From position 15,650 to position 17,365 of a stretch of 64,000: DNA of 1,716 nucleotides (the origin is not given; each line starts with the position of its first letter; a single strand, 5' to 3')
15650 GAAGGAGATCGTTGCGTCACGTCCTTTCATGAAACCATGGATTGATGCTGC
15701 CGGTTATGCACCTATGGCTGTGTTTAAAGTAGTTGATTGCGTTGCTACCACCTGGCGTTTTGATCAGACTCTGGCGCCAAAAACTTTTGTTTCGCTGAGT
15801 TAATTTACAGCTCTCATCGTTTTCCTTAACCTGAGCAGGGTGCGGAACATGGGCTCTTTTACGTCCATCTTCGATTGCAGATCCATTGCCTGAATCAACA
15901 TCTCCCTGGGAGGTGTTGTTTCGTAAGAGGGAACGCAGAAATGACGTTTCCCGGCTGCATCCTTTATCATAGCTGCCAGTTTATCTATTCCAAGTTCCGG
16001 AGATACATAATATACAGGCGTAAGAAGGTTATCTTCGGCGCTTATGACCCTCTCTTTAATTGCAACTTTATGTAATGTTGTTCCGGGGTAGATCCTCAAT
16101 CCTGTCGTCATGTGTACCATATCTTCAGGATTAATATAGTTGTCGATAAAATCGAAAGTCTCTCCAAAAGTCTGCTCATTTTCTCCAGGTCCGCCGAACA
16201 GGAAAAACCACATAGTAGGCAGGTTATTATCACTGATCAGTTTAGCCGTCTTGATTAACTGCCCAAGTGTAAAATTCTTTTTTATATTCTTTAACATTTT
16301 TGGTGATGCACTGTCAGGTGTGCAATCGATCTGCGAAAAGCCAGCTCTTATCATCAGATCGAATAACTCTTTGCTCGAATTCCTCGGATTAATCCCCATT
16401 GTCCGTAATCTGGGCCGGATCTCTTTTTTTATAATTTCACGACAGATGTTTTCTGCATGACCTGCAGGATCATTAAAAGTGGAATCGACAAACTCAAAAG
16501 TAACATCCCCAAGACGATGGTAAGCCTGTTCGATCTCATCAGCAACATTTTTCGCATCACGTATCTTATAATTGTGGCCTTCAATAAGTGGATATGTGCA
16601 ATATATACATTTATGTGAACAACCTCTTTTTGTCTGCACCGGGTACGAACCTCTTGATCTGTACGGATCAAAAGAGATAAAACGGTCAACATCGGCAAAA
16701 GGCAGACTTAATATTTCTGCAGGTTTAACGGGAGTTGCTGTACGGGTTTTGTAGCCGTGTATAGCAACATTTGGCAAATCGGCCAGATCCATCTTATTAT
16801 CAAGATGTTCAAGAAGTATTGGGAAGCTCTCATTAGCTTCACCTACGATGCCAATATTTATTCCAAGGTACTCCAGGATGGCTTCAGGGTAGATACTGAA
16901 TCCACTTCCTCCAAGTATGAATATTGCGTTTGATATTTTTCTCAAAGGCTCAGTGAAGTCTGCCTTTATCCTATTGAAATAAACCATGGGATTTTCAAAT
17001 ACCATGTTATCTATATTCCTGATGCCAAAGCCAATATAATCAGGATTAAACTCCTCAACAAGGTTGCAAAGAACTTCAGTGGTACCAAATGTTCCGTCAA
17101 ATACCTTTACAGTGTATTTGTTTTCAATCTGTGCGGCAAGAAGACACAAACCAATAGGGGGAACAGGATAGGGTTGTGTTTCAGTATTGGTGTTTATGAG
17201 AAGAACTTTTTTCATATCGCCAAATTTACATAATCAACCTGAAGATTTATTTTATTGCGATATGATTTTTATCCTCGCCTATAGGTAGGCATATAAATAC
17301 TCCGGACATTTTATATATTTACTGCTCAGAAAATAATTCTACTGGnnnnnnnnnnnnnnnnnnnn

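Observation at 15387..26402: Orphan ACP-dependent lipid/polyketide-like gene cluster coupled to two B12-binding radical SAM enzymes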

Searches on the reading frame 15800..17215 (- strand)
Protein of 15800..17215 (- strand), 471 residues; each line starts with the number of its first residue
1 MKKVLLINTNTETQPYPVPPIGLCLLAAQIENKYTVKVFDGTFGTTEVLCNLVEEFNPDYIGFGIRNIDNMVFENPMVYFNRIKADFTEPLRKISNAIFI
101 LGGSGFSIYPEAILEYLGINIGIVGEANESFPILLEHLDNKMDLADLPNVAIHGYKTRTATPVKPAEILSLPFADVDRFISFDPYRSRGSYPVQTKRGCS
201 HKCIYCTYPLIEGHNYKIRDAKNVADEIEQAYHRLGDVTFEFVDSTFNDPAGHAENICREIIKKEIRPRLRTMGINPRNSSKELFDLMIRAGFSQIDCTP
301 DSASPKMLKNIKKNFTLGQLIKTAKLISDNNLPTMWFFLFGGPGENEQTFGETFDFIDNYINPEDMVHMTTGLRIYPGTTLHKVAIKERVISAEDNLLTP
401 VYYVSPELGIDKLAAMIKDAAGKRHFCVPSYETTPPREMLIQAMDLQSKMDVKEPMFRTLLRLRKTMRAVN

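Call 3: search_protein_families(library=pfam, proteins=[window:15800-17215:-], max_evalue=0.01)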
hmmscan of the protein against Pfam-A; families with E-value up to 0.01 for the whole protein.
window:15800-17215:- (471 aa): 2 families
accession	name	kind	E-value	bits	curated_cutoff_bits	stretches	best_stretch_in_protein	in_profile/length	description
PF04055.27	Radical_SAM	-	3.2e-22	79.9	29.5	1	196-357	4-166/166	Radical SAM superfamily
PF02310.24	B12-binding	-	5.3e-11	42.8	32.1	1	13-134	7-120/121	B12 binding domain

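Call 5: search_protein_families(library=ncbifam, proteins=[window:15800-17215:-], max_evalue=0.01)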
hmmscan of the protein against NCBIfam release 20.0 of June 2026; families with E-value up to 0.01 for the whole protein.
window:15800-17215:- (471 aa): 24 families
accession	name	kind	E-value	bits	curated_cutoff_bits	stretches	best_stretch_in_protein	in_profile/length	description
TIGR04072.2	rSAM_ladder_B12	equivalog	1.2e-92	310.9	360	1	3-430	1-418/443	lipid biosynthesis B12-binding/radical SAM protein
TIGR04385.1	B12_rSAM_cofa1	equivalog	1.6e-52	179.2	450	1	14-404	14-413/438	B12 lower ligand biosynthesis radical SAM protein BzaD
TIGR04428.1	B12_rSAM_trp_MT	equivalog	1.4e-31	109.5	500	2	184-383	210-419/558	tryptophan 2-C-methyltransferase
TIGR04479.1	bcpD_PhpK_rSAM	subfamily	6.3e-27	94.1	600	1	129-359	182-408/504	PhpK family radical SAM P-methyltransferase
TIGR03471.1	HpnJ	equivalog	4.9e-22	78.4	577.6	1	193-397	200-399/472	hopanoid biosynthesis associated radical SAM protein HpnJ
TIGR04014.1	B12_SAM_MJ_0865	equivalog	1.3e-21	77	360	2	90-230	63-200/434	methyl-coenzyme M reductase glutamine C-methyltransferase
TIGR04013.1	B12_SAM_MJ_1487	hypoth_equivalog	2.2e-20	72.9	251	2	90-237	62-197/382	TIGR04013 family B12-binding domain/radical SAM domain-containing protein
NF045585.1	rSAM_slr0320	equivalog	2.1e-17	62.8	775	1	181-332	224-379/511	photosystem II high light acclimation radical SAM protein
NF033070.1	rSAM_AprD4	equivalog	6.1e-16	58.4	500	1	182-401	188-406/456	AprD4 family radical SAM diol-dehydratase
TIGR03975.1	rSAM_ocin_1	subfamily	7.9e-14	51.1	281.85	1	116-357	179-427/606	RiPP maturation radical SAM C-methyltransferase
NF038361.1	rSAM_Sden_1168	equivalog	1.3e-13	50.4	575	1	180-397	271-485/560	Sden_1168 family B12-binding radical SAM P-methyltransferase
TIGR02026.1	BchE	equivalog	7.9e-13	48.1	481.35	1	93-391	89-393/497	magnesium-protoporphyrin IX monomethyl ester anaerobic oxidative cyclase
NF050148.1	rSAM_ApyD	equivalog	1.1e-09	37.3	750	1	99-381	106-389/645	RiPP biosynthesis radical SAM protein ApyD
TIGR04295.1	B12_rSAM_oligo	hypoth_equivalog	1.2e-09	37.4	400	1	82-326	88-327/422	TIGR04295 family B12-binding domain-containing radical SAM protein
NF040546.1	rSAM_CUAEP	equivalog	2.3e-09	36.5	500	1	193-425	174-408/468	CUAEP/CCAEP-tail radical SAM (seleno)protein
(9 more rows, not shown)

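Call 9: find_homologous_proteins(query=window:15800-17215:-, max_evalue=1e-10)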
Query window:15800-17215:- (471 aa): 4443 proteins with E <= 1e-10 among 8000 candidates; the best 120 are listed.
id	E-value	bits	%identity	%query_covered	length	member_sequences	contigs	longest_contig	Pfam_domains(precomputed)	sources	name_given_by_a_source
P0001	0.0e+0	1088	100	100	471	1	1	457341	PF04055.28,PF02310.25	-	-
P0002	6.4e-270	914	83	100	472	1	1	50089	PF04055.28,PF02310.25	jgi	jgi:anaerobic magnesium-protoporphyrin IX monomethyl ester cyclase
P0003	1.4e-259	880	80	100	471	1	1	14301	PF04055.28,PF02310.25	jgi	jgi:radical SAM superfamily enzyme YgiQ (UPF0313 family)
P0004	2.9e-252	855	79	99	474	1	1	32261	PF04055.28,PF02310.25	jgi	jgi:radical SAM superfamily enzyme YgiQ (UPF0313 family)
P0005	9.4e-251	850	78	99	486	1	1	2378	PF04055.28,PF02310.25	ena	-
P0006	1.4e-250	850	78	100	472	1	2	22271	PF04055.28,PF02310.25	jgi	jgi:radical SAM superfamily enzyme YgiQ (UPF0313 family)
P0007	3.7e-250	848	77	100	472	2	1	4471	PF04055.28,PF02310.25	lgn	-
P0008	8.2e-250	847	79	99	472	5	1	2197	PF04055.28,PF02310.25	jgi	jgi:radical SAM superfamily enzyme YgiQ (UPF0313 family)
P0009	1.1e-247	840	76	100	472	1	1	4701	PF04055.28,PF02310.25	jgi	jgi:radical SAM superfamily enzyme YgiQ (UPF0313 family)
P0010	1.5e-247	840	78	99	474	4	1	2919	PF04055.28,PF02310.25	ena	-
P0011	1.1e-246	837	75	99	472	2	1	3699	PF04055.28,PF02310.25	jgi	jgi:radical SAM superfamily enzyme YgiQ (UPF0313 family)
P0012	3.0e-245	832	76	100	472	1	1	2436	PF04055.28,PF02310.25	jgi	jgi:radical SAM superfamily enzyme YgiQ (UPF0313 family)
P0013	8.3e-244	828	76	99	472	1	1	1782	PF04055.28,PF02310.25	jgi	jgi:anaerobic magnesium-protoporphyrin IX monomethyl ester cyclase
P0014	2.8e-243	826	75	100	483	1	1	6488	PF04055.28,PF02310.25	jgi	jgi:radical SAM superfamily enzyme YgiQ (UPF0313 family)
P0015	6.9e-243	824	75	99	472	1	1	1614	PF04055.28,PF02310.25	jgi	jgi:radical SAM superfamily enzyme YgiQ (UPF0313 family)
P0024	2.8e-230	783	72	100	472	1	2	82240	PF04055.28,PF02310.25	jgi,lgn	jgi:radical SAM superfamily enzyme YgiQ (UPF0313 family)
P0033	6.0e-173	594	55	99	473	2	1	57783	PF04055.28,PF02310.25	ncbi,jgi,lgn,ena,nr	ncbi:MAG TPA: radical SAM protein [Chitinivibrionales bacterium]|nr:radical SAM protein [Chitinivibr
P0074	3.9e-165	568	54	99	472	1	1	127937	PF04055.28,PF02310.25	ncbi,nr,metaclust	ncbi:MAG: hypothetical protein A2176_00760 [Spirochaetes bacterium RBG_13_51_14]|nr:MAG: hypothetica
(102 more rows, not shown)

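Call 14: find_encoding_contigs(protein=P0074, flank=10000, max_places=2)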
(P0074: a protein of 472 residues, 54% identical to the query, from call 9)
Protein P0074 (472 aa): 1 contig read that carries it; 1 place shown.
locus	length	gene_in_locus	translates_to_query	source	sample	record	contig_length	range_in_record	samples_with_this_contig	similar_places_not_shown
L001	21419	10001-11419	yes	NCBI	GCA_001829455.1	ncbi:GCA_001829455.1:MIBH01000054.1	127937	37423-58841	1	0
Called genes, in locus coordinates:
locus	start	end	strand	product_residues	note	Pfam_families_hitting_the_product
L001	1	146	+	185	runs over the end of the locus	-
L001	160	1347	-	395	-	PF13810:DUF4185, PF16396:DUF5005 (weak)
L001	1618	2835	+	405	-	PF00109:ketoacyl-synt, PF02801:Ketoacyl-synt_C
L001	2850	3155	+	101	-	PF00550:PP-binding (weak)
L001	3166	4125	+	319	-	PF00698:Acyl_transf_1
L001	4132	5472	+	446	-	PF02310:B12-binding, PF04055:Radical_SAM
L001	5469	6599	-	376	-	PF08545:ACP_syn_III (weak)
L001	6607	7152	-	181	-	PF16113:ECH_2, PF00378:ECH_1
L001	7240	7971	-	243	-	PF00378:ECH_1, PF16113:ECH_2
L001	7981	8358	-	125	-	PF20791:Acyl-ACP_TE_C, PF13279:4HBT_2, PF03061:4HBT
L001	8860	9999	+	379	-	PF02737:3HCDH_N, PF00725:3HCDH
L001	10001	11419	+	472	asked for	PF02310:B12-binding, PF04055:Radical_SAM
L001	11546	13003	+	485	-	PF00089:Trypsin, PF13365:Trypsin_2, PF00595:PDZ (faint), PF13180:PDZ_2 (faint), PF17815:PDZ_3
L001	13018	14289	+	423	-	-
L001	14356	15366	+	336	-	PF10043:DUF2279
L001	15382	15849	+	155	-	-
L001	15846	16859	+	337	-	PF14399:BtrH_N, PF16169:DUF4872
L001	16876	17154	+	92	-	PF00550:PP-binding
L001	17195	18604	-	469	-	PF02310:B12-binding (weak), PF04055:Radical_SAM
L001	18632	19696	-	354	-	PF08100:Dimerisation (weak), PF00891:Methyltransf_2, PF13489:Methyltransf_23 (weak), PF08242:Methyltransf_12, PF13649:Methyltransf_25, PF13847:Methyltransf_31 (weak)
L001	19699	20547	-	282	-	PF23023:Anti-Pycsar_Apyc1, PF00753:Lactamase_B, PF12706:Lactamase_B_2 (faint)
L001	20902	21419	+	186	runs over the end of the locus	PF01694:Rhomboid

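Call 15: find_encoding_contigs(protein=P0033, flank=10000, max_places=2)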
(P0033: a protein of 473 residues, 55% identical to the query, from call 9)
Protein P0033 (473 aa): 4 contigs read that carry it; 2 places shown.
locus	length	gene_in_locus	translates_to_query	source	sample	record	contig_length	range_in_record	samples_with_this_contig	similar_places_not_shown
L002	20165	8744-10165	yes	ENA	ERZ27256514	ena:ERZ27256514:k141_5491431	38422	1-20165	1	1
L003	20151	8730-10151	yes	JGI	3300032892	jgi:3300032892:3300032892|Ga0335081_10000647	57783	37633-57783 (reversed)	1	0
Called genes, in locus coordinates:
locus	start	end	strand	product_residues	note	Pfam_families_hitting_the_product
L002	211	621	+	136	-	PF13279:4HBT_2, PF03061:4HBT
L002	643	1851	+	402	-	-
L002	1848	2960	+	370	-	PF08541:ACP_syn_III_C (faint), PF08545:ACP_syn_III (weak)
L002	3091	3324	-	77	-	-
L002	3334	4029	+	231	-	PF00698:Acyl_transf_1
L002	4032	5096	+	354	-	PF02737:3HCDH_N, PF00725:3HCDH (faint)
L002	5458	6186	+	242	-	PF00378:ECH_1, PF16113:ECH_2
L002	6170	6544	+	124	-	-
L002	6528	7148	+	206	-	PF00378:ECH_1, PF16113:ECH_2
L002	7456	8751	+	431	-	PF00815:Histidinol_dh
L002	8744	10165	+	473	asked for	PF02310:B12-binding, PF04055:Radical_SAM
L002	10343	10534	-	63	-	-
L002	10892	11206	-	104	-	-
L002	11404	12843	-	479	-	PF02934:GatB_N, PF02637:GatB_Yqey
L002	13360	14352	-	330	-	PF05036:SPOR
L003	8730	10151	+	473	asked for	PF02310:B12-binding, PF04055:Radical_SAM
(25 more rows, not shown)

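Call 17: find_related_loci(query=A1, collection=genome_contigs, flank=10000)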
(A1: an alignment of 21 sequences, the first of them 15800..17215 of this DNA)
Query A1 (471 aa) in genome_contigs; peptide patterns used: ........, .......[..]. (x = any residue, [..] = any of these).
316 stretches matched a pattern; 156 encode a relative of the query (tblastn E <= 1e-3); the best 80 are kept; 80 distinct loci.
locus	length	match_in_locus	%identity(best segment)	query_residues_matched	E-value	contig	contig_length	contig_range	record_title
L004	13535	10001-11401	56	1-465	3e-176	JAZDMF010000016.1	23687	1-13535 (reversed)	MAG: Bacteroidota bacterium isolate MEGAHIT-group-0.638 k141_60710, whole genome shotgun sequence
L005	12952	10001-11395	55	1-467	2e-175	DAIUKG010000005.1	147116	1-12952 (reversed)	MAG TPA_asm: Spirochaetota bacterium isolate CTOTU18769 NODE_61_length_147116_cov_9.718981, whole genome shotgun sequenc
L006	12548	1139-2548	55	1-468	1e-173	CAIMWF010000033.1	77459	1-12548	MAG: uncultured Bacteroidales bacterium isolate AlinenLipids_bin-5057 genome assembly, contig: bin-5057:033/175, whole g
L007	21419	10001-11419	53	1-471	6e-173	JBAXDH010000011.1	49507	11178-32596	MAG: bacterium isolate ELA214 MAG214_11, whole genome shotgun sequence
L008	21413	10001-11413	53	1-471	9e-173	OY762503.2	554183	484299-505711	MAG: Bacteroidales bacterium isolate 880eb77f-9e96-4161-ad76-3daa2caaf06e genome assembly, chromosome: 1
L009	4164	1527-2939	54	1-469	6e-179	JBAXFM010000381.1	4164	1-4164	MAG: Bacteroidota bacterium isolate ELA271 MAG271_381, whole genome shotgun sequence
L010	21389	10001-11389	55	1-464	3e-172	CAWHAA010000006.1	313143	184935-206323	MAG: uncultured Spirochaetota bacterium isolate MFD04716.bin.2.40 genome assembly, contig: contig_37591, whole genome sh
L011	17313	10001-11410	55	1-468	8e-172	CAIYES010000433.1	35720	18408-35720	MAG: uncultured Bacteroidales bacterium isolate Kiruna2_bin-1621 genome assembly, contig: bin-1621:433/574, whole genome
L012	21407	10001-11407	55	2-469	2e-171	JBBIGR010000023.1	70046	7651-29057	MAG: Fibrobacteria bacterium isolate ETS170220_bin_96 NODE_309_length_70046_cov_7.540327, whole genome shotgun sequence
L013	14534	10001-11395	54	1-464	3e-171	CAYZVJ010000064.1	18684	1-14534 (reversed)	MAG TPA_asm: uncultured Rikenellaceae bacterium isolate SRP214966_co4_470 genome assembly, contig: NODE_2504_length_1868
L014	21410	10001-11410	54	1-468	3e-171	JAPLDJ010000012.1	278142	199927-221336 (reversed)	MAG: Bacteroidetes bacterium isolate LacPavin_0920_WC70_MAG_47_14 LacPavin_0920_WC70_scaffold_521436, whole genome shotg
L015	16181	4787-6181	54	1-464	8e-171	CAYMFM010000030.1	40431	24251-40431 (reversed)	MAG TPA_asm: uncultured Rikenellaceae bacterium isolate binchicken_co100_343 genome assembly, contig: NODE_1363_length_4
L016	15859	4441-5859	53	1-471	5e-171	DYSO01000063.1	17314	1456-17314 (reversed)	MAG TPA_asm: Draconibacterium orientale isolate SulCav_PC08_3_10_45_10 SulCav_PC08-3_2451_length_17314_cov_5.524306, who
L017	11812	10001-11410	53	2-471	2e-170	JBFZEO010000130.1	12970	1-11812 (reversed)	MAG: Spirochaetota bacterium isolate PPR_0589 k121_4769554, whole genome shotgun sequence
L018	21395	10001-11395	54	2-467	1e-170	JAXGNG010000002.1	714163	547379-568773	MAG: Spirochaetota bacterium isolate AnMBR.bin250 bin250_2, whole genome shotgun sequence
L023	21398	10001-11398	54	1-465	1e-169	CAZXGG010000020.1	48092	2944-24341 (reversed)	MAG TPA_asm: uncultured Rikenellaceae bacterium isolate SRP214966_co2_435 genome assembly, contig: NODE_758_length_48092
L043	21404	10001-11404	52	1-467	3e-164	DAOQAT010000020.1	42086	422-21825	MAG TPA_asm: Bacteroidales bacterium isolate AMR_MDS_1255 NODE_794_length_42086_cov_6.842331, whole genome shotgun seque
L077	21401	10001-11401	51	2-467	9e-158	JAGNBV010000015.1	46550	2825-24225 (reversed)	MAG: Bacteroidales bacterium isolate Go_SlDig_bin_165 Go_SlDig_2020_length_46550_cov_16.328501, whole genome shotgun seq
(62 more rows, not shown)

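Call 24: search_solved_structures(query=window:15800-17215:-, max_evalue=0.001)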
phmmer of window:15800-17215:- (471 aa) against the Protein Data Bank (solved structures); distinct sequences matched with E-value up to 0.001: 3.
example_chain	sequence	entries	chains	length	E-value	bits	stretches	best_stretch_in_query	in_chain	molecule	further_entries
6wte_A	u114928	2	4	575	5.4e-28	101.1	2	182-381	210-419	B12-binding domain-containing protein | Tryptophan-C2-methyltransferase containing B12-binding domain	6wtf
9ccb_A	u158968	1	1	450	1.2e-14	57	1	99-379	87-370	Radical SAM core domain-containing protein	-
6fd2_B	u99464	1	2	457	2.1e-11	46.4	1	181-400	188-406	Putative apramycin biosynthetic oxidoreductase 4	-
